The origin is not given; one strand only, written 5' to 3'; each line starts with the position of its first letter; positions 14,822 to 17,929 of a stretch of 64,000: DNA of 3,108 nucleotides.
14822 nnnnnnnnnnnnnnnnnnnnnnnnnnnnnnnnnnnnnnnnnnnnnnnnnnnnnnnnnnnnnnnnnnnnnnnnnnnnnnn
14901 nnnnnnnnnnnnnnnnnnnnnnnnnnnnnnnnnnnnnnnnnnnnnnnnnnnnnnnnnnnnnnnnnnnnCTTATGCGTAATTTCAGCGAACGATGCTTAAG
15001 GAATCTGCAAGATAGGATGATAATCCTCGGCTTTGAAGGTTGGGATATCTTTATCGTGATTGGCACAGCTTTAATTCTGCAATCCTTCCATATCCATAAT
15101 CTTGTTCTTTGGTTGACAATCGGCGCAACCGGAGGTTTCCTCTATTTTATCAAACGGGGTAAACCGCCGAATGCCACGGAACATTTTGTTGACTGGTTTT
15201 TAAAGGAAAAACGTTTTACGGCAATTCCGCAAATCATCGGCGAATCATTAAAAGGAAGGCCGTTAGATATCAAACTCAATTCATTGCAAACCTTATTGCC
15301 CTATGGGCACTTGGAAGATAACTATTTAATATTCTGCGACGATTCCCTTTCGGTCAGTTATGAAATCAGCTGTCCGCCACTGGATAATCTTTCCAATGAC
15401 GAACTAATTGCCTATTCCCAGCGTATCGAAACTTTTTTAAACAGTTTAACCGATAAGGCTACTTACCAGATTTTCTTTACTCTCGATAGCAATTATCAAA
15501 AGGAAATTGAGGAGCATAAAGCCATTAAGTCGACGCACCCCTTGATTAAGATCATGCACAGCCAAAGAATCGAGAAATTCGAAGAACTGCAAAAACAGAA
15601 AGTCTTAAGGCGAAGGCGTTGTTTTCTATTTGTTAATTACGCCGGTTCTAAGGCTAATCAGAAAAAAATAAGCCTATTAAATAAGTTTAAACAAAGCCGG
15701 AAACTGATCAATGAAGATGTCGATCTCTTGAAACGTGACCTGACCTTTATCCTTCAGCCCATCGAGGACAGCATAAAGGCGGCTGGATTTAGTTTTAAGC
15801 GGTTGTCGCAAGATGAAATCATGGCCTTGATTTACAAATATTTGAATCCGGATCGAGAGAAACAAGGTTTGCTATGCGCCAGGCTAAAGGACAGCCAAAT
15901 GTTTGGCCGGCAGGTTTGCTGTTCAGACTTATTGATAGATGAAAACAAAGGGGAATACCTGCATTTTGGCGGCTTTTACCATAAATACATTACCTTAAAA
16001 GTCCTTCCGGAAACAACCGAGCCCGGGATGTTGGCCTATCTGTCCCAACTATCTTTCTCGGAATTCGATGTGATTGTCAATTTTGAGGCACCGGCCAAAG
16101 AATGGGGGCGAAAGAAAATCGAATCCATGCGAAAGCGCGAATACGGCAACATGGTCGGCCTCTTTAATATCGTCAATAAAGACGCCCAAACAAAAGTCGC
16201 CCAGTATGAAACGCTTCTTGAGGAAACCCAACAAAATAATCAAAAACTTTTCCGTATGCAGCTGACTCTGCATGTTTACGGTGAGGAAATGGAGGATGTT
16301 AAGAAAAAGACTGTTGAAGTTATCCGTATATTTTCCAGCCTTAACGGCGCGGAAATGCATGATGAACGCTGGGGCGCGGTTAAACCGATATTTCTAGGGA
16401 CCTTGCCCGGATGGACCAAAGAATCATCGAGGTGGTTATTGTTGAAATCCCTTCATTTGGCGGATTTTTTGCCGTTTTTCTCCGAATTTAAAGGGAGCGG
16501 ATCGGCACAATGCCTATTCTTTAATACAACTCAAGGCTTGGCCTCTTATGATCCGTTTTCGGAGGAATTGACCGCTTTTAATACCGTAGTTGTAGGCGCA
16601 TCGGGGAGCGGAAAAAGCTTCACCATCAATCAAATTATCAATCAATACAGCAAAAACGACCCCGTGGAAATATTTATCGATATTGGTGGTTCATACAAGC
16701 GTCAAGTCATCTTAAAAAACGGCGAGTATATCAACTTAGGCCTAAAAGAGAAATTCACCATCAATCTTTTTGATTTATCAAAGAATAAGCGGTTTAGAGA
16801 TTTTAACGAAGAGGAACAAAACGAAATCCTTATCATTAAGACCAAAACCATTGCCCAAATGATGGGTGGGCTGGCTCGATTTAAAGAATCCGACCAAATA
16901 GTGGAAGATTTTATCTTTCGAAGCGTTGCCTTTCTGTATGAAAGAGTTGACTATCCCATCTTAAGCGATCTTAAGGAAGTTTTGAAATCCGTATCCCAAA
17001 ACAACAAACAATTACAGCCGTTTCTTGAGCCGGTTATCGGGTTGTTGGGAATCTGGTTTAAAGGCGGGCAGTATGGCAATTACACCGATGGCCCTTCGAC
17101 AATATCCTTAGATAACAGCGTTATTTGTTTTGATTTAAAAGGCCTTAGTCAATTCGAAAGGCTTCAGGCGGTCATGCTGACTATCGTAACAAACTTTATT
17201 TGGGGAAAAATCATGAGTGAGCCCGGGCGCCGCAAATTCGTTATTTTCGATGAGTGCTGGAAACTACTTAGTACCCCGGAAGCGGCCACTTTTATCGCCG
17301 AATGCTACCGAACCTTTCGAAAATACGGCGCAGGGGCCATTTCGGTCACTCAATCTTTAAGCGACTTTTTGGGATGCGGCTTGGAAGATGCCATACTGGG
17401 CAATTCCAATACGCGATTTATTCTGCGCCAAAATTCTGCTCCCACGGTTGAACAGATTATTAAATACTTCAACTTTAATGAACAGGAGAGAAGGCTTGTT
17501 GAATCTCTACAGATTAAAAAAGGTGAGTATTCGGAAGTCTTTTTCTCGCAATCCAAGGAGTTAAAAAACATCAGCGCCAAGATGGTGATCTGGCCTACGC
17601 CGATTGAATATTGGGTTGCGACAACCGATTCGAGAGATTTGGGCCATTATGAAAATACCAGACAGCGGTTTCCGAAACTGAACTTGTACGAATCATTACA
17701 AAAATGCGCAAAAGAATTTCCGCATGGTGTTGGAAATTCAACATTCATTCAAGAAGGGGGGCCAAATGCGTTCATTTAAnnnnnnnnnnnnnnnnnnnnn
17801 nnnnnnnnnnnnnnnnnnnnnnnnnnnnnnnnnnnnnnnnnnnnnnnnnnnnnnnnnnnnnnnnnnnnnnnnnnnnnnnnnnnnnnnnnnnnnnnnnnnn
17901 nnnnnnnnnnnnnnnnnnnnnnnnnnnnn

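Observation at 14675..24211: Streamlined T4SS: VirB3::VirB4 fusion, VirB2/5/6/8/9/10-like genes and VirD4, but no VirB11 or VirB1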

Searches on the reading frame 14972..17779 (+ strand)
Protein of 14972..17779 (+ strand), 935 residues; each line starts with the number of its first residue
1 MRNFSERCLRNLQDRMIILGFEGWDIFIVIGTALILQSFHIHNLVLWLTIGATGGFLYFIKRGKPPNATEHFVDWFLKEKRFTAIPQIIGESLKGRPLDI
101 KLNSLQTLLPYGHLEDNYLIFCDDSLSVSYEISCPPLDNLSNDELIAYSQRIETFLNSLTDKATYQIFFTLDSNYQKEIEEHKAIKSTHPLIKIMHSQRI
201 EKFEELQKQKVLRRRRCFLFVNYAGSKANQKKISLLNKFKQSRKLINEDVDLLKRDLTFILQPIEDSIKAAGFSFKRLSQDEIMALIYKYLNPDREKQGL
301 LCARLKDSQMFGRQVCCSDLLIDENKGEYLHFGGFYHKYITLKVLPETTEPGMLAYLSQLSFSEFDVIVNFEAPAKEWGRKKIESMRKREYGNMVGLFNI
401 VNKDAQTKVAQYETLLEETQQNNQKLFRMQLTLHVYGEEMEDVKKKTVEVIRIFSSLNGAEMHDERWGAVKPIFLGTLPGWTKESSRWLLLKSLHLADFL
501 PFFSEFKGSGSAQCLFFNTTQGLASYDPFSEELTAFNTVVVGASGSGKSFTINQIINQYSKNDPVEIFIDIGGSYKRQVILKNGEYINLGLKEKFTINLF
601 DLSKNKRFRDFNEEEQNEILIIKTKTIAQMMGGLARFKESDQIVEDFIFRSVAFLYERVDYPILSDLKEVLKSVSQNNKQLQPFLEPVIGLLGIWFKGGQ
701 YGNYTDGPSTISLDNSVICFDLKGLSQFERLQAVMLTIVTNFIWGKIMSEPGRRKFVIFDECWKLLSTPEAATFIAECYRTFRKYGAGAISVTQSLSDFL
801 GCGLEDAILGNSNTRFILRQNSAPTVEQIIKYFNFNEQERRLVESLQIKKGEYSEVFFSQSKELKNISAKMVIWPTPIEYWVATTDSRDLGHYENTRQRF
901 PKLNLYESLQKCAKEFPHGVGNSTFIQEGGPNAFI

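Call 4: search_protein_families(library=pfam, proteins=[window:14972-17779:+], max_evalue=0.1)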
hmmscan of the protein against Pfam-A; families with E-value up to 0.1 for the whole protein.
window:14972-17779:+ (935 aa): 13 families
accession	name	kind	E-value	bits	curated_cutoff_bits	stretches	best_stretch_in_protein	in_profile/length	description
PF19044.6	P-loop_TraG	-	9.1e-35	120.5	25.8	1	533-895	27-394/413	TraG P-loop domain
PF11130.14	TraC_F_IV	-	1.4e-15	57.6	28.1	1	106-479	2-372/375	TraC protein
PF12846.13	AAA_10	-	1.1e-13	51.5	27.5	1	534-841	20-324/362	AAA-like domain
PF10412.15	TrwB_AAD_bind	-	1.2e-07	31.4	20.5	2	731-855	223-344/387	Type IV secretion-system coupling protein DNA-binding domain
PF03135.19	CagE_TrbE_VirB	-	1.4e-07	32.1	21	1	334-481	63-198/204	CagE, TrbE, VirB family, component of type IV transporter system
PF13401.12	AAA_22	-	0.0019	19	27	1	538-577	8-47/130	AAA domain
PF01935.23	DUF87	-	0.0028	18.2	23.2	1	540-613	28-103/220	Helicase HerA, central domain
PF13173.12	AAA_14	-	0.013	15.9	27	0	538-563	5-28/129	AAA domain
PF01580.24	FtsK_SpoIIIE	-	0.029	14.3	24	1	536-556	40-60/221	FtsK/SpoIIIE family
PF03193.22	RsgA_GTPase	-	0.042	14.1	30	0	515-558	87-129/174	RsgA GTPase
PF16837.10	SF3A3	-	0.055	14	27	0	323-360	5-38/49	Pre-mRNA-splicing factor SF3A3, of SF3a complex, Prp9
PF12696.13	TraG-D_C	-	0.058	13.8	22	0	759-829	6-75/126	TraM recognition site of TraD and TraG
PF05673.19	DUF815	-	0.081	12.5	23.8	0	528-562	46-80/249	Protein of unknown function (DUF815)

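Call 5: search_protein_families(library=ncbifam, proteins=[window:14972-17779:+], max_evalue=0.1)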
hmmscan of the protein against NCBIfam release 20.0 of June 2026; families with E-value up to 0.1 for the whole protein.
window:14972-17779:+ (935 aa): 17 families
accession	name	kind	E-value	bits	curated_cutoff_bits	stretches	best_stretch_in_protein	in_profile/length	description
TIGR02746.1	TraC-F-type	equivalog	5.8e-71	239.5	567.05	1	150-899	38-785/800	type IV secretion system protein TraC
TIGR00929.1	VirB4_CagE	subfamily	2.9e-52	178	643.1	1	103-847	6-728/792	VirB4 family type IV secretion/conjugal transfer ATPase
NF045971.1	conju_CD1110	equivalog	3.8e-42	144.5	325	1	247-846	123-718/752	VirB4-like conjugal transfer ATPase, CD1110 family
NF045975.1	VirB4_plasma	equivalog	1.9e-39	135.1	590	1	255-843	239-861/894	Mbov_0397 family ICE element conjugal transfer ATPase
NF010447.0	PRK13873.1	equivalog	5.5e-30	104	1020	1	104-853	13-739/815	conjugal transfer protein TrbE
NF010278.0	PRK13721.1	subfamily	1.2e-25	89.6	1177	1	385-862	325-804/874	type IV secretion system protein TraC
TIGR03783.1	Bac_Flav_CT_G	subfamily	5.9e-22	77.3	261.55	1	534-860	437-777/829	TraG family conjugative transposon ATPase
NF010404.0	PRK13830.1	subfamily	1.3e-13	49.7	810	2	400-592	315-514/818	conjugal transfer protein TrbE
TIGR03744.1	traC_PFL_4706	equivalog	1.7e-12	46.1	520.6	1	411-560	343-499/892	conjugative transfer ATPase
NF010466.0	PRK13891.1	subfamily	7.2e-11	40.7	1322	2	340-568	279-521/852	conjugal transfer protein TrbE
NF010427.0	PRK13853.1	equivalog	4.7e-07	28.1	957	1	693-842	569-715/789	type IV secretion system protein VirB4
NF010473.0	PRK13898.1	equivalog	7e-07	27.7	1050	1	717-840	610-728/801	type IV secretion system ATPase VirB4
NF052333.1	ATPase_TcpF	exception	1.1e-05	23.5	1100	1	727-840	655-764/813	conjugal transfer ATPase TcpF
NF053655.1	CedD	equivalog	0.004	15.9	600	0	540-603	226-285/527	DNA-translocating ATPase CedD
TIGR02759.1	TraD_Ftype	equivalog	0.0049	15.7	521.35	0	748-827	402-480/566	type IV conjugative transfer system coupling protein TraD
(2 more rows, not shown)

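Call 13: find_homologous_proteins(query=window:14972-17779:+, max_evalue=1e-10)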
Query window:14972-17779:+ (935 aa): 89 proteins with E <= 1e-10 among 8000 candidates.
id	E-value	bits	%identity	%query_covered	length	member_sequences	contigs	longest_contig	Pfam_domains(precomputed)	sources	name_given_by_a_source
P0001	0.0e+0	2139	100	100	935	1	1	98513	PF10412.16,PF19044.7,PF11130.15,PF12846.14,PF03135.20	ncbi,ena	-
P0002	0.0e+0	1760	80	99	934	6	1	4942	PF10412.16,PF19044.7,PF11130.15,PF12846.14,PF03135.20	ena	-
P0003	0.0e+0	1760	81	99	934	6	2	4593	PF10412.16,PF19044.7,PF11130.15,PF12846.14,PF03135.20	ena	-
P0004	0.0e+0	1714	79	99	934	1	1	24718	PF10412.16,PF19044.7,PF11130.15,PF12846.14,PF03135.20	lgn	-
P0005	0.0e+0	1693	77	99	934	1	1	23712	PF10412.16,PF19044.7,PF11130.15,PF12846.14,PF03135.20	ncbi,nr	ncbi:MAG: ATP-binding protein [Candidatus Omnitrophica bacterium]|nr:ATP-binding protein [Candidatus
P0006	0.0e+0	1623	73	99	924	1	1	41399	PF10412.16,PF19044.7,PF11130.15,PF12846.14,PF03135.20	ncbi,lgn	-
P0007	0.0e+0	1567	73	99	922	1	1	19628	PF10412.16,PF19044.7,PF11130.15,PF13401.13,PF12846.14,PF03135.20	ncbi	-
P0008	0.0e+0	1559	73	99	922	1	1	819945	PF10412.16,PF19044.7,PF11130.15,PF12846.14,PF03135.20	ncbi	-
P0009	0.0e+0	1551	71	99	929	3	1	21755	PF10412.16,PF19044.7,PF11130.15,PF12846.14,PF03135.20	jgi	jgi:type IV secretory pathway VirB4 component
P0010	0.0e+0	1546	71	99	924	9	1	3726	PF10412.16,PF19044.7,PF11130.15,PF12846.14,PF03135.20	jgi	-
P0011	0.0e+0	1546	72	99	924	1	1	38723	PF10412.16,PF19044.7,PF11130.15,PF12846.14,PF03135.20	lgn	-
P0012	0.0e+0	1545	72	99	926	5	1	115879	PF10412.16,PF19044.7,PF11130.15,PF12846.14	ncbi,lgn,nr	ncbi:MAG: ATP-binding protein [Candidatus Omnitrophota bacterium]|nr:ATP-binding protein [Candidatus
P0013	0.0e+0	1541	71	99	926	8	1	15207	PF19044.7,PF11130.15,PF12846.14,PF03135.20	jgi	jgi:type IV secretory pathway VirB4 component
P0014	0.0e+0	1538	72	99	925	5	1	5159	PF19044.7,PF11130.15,PF12846.14,PF03135.20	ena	-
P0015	0.0e+0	1536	71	99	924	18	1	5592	PF10412.16,PF19044.7,PF11130.15,PF12846.14,PF03135.20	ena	-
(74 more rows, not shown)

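Call 15: find_encoding_contigs(protein=P0001, flank=10000, max_places=6)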
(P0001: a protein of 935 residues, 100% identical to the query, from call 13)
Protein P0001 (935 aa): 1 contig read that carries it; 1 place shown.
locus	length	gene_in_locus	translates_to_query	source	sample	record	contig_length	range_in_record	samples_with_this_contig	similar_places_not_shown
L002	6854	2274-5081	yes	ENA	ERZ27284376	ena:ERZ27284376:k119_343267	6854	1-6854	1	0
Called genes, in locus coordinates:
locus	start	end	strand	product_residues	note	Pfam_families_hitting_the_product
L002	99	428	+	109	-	-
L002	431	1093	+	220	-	PF02586:SRAP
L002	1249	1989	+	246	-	-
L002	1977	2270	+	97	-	-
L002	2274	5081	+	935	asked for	PF11130:TraC_F_IV, PF03135:CagE_TrbE_VirB, PF10412:TrwB_AAD_bind (faint), PF12846:AAA_10, PF19044:P-loop_TraG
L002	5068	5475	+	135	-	PF13441:Gly-zipper_YMGG (weak)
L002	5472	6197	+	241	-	-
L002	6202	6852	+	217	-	?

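Call 17: find_related_loci(query=A1, collection=genome_contigs, flank=10000)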
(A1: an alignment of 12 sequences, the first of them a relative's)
Query A1 (935 aa) in genome_contigs; peptide patterns used: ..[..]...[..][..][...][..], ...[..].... (x = any residue, [..] = any of these).
126 stretches matched a pattern; 52 encode a relative of the query (tblastn E <= 1e-3); 50 distinct loci.
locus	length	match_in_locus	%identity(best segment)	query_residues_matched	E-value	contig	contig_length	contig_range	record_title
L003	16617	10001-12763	73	1-923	0e+0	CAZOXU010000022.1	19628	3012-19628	MAG TPA_asm: uncultured Planctomycetales bacterium isolate SRP278252_co2_25 genome assembly, contig: NODE_5644_length_19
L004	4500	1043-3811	71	1-921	0e+0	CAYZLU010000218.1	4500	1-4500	MAG TPA_asm: uncultured Planctomycetales bacterium isolate binchicken_co241_372 genome assembly, contig: NODE_23943_leng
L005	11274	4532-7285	72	1-921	0e+0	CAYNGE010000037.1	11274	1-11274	MAG TPA_asm: uncultured Planctomycetales bacterium isolate binchicken_co162_605 genome assembly, contig: NODE_14269_leng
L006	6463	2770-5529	71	1-923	0e+0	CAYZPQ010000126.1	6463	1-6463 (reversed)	MAG TPA_asm: uncultured Planctomycetales bacterium isolate SRP219642_co4_193 genome assembly, contig: NODE_20511_length_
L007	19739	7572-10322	72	1-921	0e+0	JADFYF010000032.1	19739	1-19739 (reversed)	MAG: Candidatus Omnitrophota bacterium isolate nDJH6bin18 nDJH6_bin18_NODE_32_length_19739_cov_2.387110, whole genome sh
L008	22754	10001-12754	72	1-921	0e+0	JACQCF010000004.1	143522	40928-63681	MAG: Candidatus Omnitrophota bacterium isolate NC_groundwater_961_Pr1_S-0.2um_46_24 Montesol18-Sp2_coassembly_scaffold_2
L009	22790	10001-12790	73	1-930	0e+0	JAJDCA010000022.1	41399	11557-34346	MAG: Candidatus Omnitrophota bacterium isolate OFTM38 OFTM38_21, whole genome shotgun sequence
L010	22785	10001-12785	73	1-921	0e+0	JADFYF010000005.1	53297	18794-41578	MAG: Candidatus Omnitrophota bacterium isolate nDJH6bin18 nDJH6_bin18_NODE_5_length_53297_cov_3.479669, whole genome sho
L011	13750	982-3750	63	1-923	0e+0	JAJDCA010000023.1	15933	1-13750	MAG: Candidatus Omnitrophota bacterium isolate OFTM38 OFTM38_22, whole genome shotgun sequence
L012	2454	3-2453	74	42-859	0e+0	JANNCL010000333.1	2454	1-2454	MAG: Candidatus Omnitrophota bacterium isolate OTE_78_metabat_191 OTE_78_k141_3375214, whole genome shotgun sequence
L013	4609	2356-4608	77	1-750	0e+0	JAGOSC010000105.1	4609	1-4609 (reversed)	MAG: Candidatus Omnitrophota bacterium isolate Gw_Eff_bin_307 Gw_Eff_67794_length_4609_cov_5.039714, whole genome shotgu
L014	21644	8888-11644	60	1-920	0e+0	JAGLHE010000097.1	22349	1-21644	MAG: Candidatus Omnitrophota bacterium isolate RS_10_7 ROV157_10.bin.7.fa_97, whole genome shotgun sequence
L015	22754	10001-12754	60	1-919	0e+0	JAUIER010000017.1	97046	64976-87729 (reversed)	MAG: bacterium isolate 8_bin.41 NODE_378_length_97046_cov_1.555340, whole genome shotgun sequence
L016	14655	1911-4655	61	1-919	0e+0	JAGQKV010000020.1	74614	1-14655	MAG: Candidatus Omnitrophota bacterium isolate HKST-UBA13 2014-04-01_1_(paired)_contig_86399, whole genome shotgun seque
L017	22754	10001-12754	61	1-919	0e+0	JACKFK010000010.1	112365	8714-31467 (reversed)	MAG: Candidatus Omnitrophota bacterium isolate HK-STAS-OMNI-3 HK-STAS-OMNI-3_10, whole genome shotgun sequence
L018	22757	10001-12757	60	1-920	0e+0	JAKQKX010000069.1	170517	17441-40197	MAG: Candidatus Omnitrophota bacterium isolate USDV_maxbin.135_sub k141_1061315, whole genome shotgun sequence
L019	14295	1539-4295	58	1-920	0e+0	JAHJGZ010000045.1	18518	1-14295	MAG: Candidatus Omnitrophota bacterium isolate Modern_marine_glass_biofilm.mb.92 Modern_marine_glas.mb.92_k141_239213, w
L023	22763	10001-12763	73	1-923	0e+0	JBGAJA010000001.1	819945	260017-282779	MAG: Candidatus Omnitrophota bacterium isolate MAG_AAO_H125.54 AAOH125-54_opera_contig_16, whole genome shotgun sequence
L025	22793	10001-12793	48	2-931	0e+0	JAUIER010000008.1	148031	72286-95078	MAG: bacterium isolate 8_bin.41 NODE_216_length_148031_cov_1.435519, whole genome shotgun sequence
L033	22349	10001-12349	29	115-920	1e-93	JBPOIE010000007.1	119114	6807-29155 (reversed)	MAG: Bdellovibrionota bacterium isolate MAG_722 c_000000444573, whole genome shotgun sequence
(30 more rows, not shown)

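Call 32: search_dna_similar(query=window:14972-17779:+, collection=plasmids, mode=protein, max_rows=25, max_evalue=0.00001)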
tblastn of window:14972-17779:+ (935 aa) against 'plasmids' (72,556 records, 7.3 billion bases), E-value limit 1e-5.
The search stops at 5000 records and this limit was reached: more records match than are counted here, and every count below describes the 5000 best-scoring records only.
Records with a match: at least 5000; places in all: 5133; records where one place covers at least 80% of the query: 890.
Best place of each record, by identity: <60% 5000.
By first word of the organism name: Klebsiella 1116; Escherichia 850; Salmonella 568; Enterobacter 383; Acinetobacter 256; Citrobacter 212; Pseudomonas 174; Vibrio 116; Burkholderia 107; Providencia 100; and 196 more.
By predicted mobility (MOB-suite, as given by PLSDB): conjugative 4111; non-mobilizable 671; mobilizable 218.
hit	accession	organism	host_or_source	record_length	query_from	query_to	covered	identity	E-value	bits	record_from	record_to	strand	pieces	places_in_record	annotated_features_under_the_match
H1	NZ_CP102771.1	Myxococcus stipitatus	-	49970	97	930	89%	26.3%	4e-57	223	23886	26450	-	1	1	ATP-binding protein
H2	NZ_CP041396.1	Bacteroides ovatus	Homo sapiens,cell culture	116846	96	863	82%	25.0%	2e-21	108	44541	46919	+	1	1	DUF3875 domain-containing protein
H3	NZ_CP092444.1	Thermus sp. NEB1569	pure culture,soil from geothermal area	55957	104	891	84%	24.0%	4e-46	188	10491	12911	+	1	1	DUF87 domain-containing protein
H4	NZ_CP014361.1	Methylomonas sp. DH-1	cell culture,waste sludge of a brewery ...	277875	116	875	81%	24.4%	3e-35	154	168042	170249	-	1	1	traC: type IV secretion system protein TraC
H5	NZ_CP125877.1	Vibrio harveyi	Vibriosis affected Asian seabass (Lates ...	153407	115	893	83%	23.4%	9e-26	123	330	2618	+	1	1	traC: type IV secretion system protein TraC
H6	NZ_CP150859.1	Vibrio parahaemolyticus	Penaeus vannamei,cell culture,Shrimp ...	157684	115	893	83%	23.4%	9e-26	123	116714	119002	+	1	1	traC: type IV secretion system protein TraC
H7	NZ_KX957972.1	Vibrio parahaemolyticus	shrimp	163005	115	893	83%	23.4%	9e-26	123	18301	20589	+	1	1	traC: type IV secretion system protein TraC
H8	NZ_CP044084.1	Pseudomonas luteola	Homo sapiens,clinical isolate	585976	97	897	86%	22.8%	4e-34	150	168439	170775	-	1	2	traC: type IV secretion system protein TraC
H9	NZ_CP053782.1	Edwardsiella ictaluri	-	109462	55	857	86%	22.7%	4e-30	137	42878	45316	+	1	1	traC: type IV secretion system protein TraC | DsbC family protein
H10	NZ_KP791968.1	Vibrio parahaemolyticus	-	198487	115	893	83%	23.2%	5e-26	124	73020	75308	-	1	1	traC: type IV secretion system protein TraC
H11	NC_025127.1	Vibrio sp. 04Ya090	-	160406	115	893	83%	23.0%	2e-25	122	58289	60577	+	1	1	traC: type IV secretion system protein TraC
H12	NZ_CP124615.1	Vibrio sp. YMD68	pure culture,sediment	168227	115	893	83%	23.0%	2e-25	122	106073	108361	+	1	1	traC: type IV secretion system protein TraC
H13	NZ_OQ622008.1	Vibrio parahaemolyticus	-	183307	115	893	83%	23.0%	2e-25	122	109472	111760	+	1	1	traC: type IV secretion system protein TraC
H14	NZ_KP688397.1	Vibrio parahaemolyticus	shrimp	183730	115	893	83%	23.0%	2e-25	122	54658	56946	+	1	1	traC: type IV secretion system protein TraC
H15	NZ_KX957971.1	Vibrio parahaemolyticus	chicken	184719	115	893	83%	23.0%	2e-25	122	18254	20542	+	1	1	traC: type IV secretion system protein TraC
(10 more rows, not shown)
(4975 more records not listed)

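Call 33: search_solved_structures(query=window:14972-17779:+, max_evalue=0.001)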
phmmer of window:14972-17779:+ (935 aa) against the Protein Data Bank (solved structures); distinct sequences matched with E-value up to 0.001: 4.
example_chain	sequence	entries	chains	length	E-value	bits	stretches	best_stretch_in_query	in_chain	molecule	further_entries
4ag5_A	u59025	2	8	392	4.4e-13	51.3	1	533-854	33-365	TYPE IV SECRETORY PATHWAY VIRB4 COMPONENTS-LIKE PROTEIN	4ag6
7o41_A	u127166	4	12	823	8.9e-09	37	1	346-857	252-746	TrwK protein | Type IV secretion system protein virB4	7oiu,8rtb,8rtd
7o43_A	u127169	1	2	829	9.1e-09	37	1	346-857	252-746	TrwK protein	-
7o42_A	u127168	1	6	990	1.5e-08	36.3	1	346-857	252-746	TrwK protein,Protein hcp1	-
